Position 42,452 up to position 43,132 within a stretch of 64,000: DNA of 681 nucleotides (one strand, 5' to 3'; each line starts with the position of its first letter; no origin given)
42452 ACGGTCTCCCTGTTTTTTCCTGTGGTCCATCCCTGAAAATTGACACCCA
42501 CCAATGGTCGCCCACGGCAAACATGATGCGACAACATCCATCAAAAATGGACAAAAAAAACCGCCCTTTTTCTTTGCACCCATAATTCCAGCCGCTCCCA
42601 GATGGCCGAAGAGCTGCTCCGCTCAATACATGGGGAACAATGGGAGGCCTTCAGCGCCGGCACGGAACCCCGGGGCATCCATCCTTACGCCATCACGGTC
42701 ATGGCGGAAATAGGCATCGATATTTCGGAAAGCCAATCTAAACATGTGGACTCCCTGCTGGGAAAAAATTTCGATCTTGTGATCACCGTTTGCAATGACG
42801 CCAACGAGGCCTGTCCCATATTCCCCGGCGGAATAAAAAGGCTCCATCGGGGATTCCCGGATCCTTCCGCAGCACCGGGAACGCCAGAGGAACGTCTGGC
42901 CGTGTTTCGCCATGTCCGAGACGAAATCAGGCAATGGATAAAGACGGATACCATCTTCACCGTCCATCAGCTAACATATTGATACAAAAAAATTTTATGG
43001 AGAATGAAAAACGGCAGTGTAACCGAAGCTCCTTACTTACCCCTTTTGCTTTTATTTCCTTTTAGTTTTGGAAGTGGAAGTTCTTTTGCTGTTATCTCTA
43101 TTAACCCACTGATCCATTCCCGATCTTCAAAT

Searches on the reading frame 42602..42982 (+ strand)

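Call 21: search_protein_families(library=pfam, proteins=[window:42602-42982:+], max_evalue=0.001)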
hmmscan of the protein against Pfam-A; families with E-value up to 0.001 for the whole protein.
window:42602-42982:+ (126 aa): 1 family
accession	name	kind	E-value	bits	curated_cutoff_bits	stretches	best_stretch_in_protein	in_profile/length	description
PF01451.26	LMWPc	-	2.4e-11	44.4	23.2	1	1-112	14-139/144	Low molecular weight phosphotyrosine protein phosphatase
